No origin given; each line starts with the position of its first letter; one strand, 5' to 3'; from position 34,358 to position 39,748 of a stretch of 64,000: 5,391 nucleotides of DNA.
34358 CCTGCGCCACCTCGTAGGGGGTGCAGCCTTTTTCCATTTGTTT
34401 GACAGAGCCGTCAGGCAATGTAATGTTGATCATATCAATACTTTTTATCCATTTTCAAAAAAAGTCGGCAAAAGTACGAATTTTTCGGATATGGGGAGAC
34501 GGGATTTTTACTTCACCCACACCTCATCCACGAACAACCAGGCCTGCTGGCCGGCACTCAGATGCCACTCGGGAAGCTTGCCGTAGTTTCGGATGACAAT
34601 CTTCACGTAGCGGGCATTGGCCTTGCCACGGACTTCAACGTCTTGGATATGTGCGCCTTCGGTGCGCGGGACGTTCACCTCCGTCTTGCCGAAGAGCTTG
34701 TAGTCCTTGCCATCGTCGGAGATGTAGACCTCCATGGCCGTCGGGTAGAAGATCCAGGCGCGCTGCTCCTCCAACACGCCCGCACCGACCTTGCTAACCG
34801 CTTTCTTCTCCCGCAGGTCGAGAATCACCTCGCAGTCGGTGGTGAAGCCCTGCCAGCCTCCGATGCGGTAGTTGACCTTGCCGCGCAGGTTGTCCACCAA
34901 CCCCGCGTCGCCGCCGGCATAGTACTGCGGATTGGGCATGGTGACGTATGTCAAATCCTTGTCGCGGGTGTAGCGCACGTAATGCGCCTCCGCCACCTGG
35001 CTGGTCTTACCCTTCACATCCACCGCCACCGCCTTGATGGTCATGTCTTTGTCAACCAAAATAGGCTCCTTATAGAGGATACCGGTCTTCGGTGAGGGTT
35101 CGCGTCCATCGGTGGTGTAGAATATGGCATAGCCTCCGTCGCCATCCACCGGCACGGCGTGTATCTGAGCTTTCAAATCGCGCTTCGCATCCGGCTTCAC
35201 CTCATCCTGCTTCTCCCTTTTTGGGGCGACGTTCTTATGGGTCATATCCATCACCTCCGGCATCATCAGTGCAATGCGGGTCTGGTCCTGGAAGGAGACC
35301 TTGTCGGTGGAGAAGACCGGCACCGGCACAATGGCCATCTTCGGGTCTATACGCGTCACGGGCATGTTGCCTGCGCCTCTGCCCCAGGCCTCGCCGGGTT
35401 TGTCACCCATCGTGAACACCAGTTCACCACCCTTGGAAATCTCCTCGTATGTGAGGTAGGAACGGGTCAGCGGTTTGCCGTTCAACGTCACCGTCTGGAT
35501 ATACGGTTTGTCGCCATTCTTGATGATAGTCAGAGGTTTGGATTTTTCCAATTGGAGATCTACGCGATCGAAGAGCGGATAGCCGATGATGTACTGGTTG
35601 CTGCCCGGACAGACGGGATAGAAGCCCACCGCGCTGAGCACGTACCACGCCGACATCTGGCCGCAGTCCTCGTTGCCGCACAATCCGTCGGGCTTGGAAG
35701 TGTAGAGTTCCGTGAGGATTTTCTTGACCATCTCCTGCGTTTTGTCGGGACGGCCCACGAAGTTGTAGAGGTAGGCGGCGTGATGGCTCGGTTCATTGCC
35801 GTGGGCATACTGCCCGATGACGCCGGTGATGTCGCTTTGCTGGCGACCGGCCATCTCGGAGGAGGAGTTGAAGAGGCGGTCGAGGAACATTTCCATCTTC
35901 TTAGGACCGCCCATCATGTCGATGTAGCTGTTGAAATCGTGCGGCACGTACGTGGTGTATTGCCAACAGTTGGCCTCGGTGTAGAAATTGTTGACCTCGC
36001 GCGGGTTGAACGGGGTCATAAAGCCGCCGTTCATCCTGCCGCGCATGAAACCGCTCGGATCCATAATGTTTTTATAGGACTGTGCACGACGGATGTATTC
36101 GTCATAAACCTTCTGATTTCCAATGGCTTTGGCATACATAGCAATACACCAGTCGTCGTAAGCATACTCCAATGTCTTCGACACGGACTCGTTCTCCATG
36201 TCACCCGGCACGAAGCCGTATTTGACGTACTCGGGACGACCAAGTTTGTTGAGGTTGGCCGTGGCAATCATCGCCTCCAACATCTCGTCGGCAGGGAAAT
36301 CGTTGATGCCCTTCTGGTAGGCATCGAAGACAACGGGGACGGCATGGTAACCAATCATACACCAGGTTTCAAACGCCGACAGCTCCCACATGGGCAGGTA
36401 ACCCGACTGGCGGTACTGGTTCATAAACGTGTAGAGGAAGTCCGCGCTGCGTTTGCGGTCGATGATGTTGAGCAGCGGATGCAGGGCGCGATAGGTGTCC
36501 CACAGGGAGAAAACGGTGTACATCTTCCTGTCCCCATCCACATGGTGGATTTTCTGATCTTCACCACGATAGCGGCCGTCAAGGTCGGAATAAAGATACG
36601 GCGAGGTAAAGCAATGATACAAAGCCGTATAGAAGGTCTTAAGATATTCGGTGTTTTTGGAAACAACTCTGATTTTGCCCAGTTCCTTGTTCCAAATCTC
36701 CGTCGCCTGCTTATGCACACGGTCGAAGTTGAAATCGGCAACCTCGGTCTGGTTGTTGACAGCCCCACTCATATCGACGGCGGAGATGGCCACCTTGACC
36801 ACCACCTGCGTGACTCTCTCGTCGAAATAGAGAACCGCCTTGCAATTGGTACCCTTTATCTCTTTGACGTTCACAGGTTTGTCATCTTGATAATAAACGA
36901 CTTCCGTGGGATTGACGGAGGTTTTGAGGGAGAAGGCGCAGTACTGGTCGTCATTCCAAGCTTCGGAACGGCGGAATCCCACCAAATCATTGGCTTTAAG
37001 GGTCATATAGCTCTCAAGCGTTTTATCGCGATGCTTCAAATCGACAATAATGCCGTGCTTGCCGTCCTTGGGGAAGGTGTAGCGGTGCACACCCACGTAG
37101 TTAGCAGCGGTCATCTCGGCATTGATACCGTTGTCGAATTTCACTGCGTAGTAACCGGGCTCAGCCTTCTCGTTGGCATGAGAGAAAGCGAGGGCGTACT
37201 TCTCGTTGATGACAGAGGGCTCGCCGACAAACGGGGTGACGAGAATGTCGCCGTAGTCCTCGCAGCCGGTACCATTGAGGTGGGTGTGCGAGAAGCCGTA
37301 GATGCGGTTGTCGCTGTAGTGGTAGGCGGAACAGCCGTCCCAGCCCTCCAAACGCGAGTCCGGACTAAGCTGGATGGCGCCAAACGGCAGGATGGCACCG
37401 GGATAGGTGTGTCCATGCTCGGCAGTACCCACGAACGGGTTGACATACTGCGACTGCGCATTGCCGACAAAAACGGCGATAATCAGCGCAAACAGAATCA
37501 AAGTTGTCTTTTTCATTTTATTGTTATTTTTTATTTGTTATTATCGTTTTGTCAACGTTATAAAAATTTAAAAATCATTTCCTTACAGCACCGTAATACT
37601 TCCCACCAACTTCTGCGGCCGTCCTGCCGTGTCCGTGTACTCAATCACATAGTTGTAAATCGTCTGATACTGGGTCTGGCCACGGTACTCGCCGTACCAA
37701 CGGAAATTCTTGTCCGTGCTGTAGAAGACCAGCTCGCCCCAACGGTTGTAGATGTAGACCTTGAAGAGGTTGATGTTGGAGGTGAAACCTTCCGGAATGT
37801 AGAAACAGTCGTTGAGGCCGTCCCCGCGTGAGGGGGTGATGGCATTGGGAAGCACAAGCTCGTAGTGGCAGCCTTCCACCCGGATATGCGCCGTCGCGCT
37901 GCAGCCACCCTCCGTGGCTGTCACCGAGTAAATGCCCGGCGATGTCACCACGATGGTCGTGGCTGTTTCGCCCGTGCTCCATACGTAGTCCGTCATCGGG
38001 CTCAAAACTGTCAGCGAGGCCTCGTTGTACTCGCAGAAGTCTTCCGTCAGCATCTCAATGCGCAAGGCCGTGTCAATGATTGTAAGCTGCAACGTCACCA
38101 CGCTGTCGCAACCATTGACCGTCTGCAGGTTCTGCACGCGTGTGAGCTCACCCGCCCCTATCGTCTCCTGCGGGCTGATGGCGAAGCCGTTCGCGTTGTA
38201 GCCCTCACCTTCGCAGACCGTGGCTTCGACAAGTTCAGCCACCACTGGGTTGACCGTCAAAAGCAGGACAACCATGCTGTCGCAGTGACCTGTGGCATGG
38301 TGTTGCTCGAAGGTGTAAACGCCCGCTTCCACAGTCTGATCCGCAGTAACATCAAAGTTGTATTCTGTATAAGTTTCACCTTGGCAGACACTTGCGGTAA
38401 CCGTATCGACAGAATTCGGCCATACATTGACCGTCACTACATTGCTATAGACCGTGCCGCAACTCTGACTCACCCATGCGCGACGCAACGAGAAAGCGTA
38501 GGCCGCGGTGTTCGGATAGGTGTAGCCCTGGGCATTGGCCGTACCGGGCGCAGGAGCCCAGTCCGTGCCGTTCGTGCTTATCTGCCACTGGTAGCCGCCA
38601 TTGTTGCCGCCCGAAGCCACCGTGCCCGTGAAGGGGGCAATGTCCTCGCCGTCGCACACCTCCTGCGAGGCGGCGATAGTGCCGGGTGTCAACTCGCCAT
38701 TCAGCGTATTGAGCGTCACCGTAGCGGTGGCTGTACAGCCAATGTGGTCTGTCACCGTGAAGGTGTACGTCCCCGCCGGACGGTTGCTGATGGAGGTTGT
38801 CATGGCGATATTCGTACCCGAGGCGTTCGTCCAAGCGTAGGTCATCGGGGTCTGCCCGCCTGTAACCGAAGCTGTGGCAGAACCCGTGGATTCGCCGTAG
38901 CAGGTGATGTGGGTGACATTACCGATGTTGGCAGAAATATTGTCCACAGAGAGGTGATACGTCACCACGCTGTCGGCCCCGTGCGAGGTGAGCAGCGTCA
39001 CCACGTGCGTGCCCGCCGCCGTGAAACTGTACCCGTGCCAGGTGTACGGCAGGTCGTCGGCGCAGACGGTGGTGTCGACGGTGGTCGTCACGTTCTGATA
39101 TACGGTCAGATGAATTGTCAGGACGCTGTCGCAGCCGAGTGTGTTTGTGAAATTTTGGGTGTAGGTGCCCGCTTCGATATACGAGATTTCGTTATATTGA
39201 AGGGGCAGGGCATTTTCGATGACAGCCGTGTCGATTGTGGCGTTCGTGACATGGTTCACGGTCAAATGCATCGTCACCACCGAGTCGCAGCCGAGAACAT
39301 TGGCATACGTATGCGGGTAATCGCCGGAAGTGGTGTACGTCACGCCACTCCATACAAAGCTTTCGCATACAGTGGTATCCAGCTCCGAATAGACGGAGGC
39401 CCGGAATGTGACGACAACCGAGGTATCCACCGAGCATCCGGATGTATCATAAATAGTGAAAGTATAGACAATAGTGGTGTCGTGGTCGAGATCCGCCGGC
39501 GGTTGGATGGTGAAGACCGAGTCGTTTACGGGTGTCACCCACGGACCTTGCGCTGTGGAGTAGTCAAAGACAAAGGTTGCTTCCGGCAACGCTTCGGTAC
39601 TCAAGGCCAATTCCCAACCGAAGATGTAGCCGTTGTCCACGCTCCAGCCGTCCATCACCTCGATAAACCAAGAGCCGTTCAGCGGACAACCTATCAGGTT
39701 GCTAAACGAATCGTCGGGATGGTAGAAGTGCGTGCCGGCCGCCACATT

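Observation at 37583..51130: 13.5-kb gene for a 4,515-aa mosaic T9SS type-B surface protein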

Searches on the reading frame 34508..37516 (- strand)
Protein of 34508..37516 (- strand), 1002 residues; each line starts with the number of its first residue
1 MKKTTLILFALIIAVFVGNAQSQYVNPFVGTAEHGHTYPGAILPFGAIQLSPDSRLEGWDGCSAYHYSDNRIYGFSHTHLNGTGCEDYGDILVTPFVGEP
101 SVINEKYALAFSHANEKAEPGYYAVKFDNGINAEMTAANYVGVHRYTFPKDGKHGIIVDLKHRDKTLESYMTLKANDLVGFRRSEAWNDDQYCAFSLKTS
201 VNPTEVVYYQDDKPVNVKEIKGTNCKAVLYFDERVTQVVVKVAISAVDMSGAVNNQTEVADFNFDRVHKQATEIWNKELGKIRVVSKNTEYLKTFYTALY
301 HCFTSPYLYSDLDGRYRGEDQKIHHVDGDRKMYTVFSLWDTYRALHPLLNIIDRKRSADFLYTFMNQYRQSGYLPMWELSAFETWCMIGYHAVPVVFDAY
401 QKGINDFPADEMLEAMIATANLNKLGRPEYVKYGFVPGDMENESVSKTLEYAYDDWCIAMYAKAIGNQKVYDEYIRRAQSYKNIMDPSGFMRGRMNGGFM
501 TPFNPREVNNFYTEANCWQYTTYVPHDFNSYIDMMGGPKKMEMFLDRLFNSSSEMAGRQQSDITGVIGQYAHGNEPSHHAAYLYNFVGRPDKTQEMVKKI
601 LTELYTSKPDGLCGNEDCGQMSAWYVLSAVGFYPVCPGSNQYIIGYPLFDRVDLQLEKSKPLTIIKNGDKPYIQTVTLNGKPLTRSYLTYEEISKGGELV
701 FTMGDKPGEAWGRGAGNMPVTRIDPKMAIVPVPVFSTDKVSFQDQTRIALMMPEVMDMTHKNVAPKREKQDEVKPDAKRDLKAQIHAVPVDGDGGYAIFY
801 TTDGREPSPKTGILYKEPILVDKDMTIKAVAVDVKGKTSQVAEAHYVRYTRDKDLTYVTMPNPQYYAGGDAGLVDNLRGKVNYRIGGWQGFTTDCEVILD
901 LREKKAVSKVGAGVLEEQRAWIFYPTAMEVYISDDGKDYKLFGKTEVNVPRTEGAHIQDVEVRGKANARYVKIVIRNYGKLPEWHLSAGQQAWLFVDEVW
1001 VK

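Call 7: search_protein_families(library=pfam, proteins=[window:34508-37516:-], max_evalue=0.001)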
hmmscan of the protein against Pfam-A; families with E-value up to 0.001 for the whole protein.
window:34508-37516:- (1002 aa): 5 families
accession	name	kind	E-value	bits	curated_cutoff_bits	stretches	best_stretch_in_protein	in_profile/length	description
PF07971.18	Glyco_hydro_92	-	1.7e-168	561.8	24.6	1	254-705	5-464/464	Glycosyl hydrolase family 92 catalytic domain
PF17678.7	Glyco_hydro_92N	-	3e-70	237.2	34.5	1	24-245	1-236/236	Glycosyl hydrolase family 92 N-terminal domain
PF13287.12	Fn3_assoc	-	1.9e-13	50.7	23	1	796-846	10-59/59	Fn3 associated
PF13290.12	CHB_HEX_C_1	-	1.2e-11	44.9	22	1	794-842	19-66/67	Chitobiase/beta-hexosaminidase C-terminal domain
PF00754.31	F5_F8_type_C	-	1e-06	29.3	28.2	1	870-980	14-117/127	F5/8 type C domain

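Call 8: search_protein_families(library=ncbifam, proteins=[window:34508-37516:-], max_evalue=0.001)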
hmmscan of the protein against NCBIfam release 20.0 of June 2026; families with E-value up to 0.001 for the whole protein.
window:34508-37516:- (1002 aa): 2 families
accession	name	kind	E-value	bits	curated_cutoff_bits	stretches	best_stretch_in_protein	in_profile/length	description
TIGR01180.1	aman2_put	subfamily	9.2e-193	642.2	249.55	1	18-708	33-748/749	GH92 family glycosyl hydrolase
NF035929.1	lectin_1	subfamily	1e-116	391.3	800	2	226-720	246-746/886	lectin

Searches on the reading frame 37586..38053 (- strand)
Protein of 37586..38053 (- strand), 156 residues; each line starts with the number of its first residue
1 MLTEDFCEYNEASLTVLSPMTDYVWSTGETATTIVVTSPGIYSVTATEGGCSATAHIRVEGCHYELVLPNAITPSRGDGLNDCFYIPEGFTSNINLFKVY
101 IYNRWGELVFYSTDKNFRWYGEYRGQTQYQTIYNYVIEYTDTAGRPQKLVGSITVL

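Call 49: search_protein_families(library=pfam, proteins=[window:37586-38053:-], max_evalue=1)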
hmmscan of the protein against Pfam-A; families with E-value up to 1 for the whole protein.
window:37586-38053:- (156 aa): 2 families
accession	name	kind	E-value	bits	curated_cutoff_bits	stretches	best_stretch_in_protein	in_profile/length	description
PF13585.12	CHU_C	-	1e-15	58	27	1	68-152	3-83/86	CHU_C Type IX secretion signal domain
PF22424.2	HK620_9_C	-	0.42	11.2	27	1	100-120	9-29/80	HK620, Tail spike protein, C-terminal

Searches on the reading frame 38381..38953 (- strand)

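Call 49: search_protein_families(library=pfam, proteins=[window:38381-38953:-], max_evalue=1)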
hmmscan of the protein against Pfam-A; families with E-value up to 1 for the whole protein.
window:38381-38953:- (191 aa): 4 families
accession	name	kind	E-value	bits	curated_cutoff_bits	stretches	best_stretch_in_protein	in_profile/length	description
PF13573.12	SprB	-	3.5e-09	36.6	28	1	12-45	3-36/37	SprB repeat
PF22352.2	K319L-like_PKD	-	0.0029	18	27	1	33-81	25-82/84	K319L-like, PKD domain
PF14849.12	YidC_periplas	-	0.011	16.1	24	1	10-83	63-133/283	YidC periplasmic domain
PF17963.7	Big_9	-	0.23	12.8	23.6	1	30-82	37-89/89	Bacterial Ig domain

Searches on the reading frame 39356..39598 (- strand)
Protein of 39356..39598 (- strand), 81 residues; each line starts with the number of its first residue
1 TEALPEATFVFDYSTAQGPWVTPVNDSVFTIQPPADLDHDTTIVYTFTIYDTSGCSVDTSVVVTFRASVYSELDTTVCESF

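Call 49: search_protein_families(library=pfam, proteins=[window:39356-39598:-], max_evalue=1)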
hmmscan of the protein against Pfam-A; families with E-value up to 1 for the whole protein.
window:39356-39598:- (81 aa): 2 families
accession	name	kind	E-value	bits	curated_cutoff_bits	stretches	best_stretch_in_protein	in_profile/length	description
PF13205.12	Big_5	-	0.0063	17.7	23.6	1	7-66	40-104/105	Bacterial Ig-like domain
PF17892.7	Cadherin_5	-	0.1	12.8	26.5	1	21-64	55-96/98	Cadherin-like domain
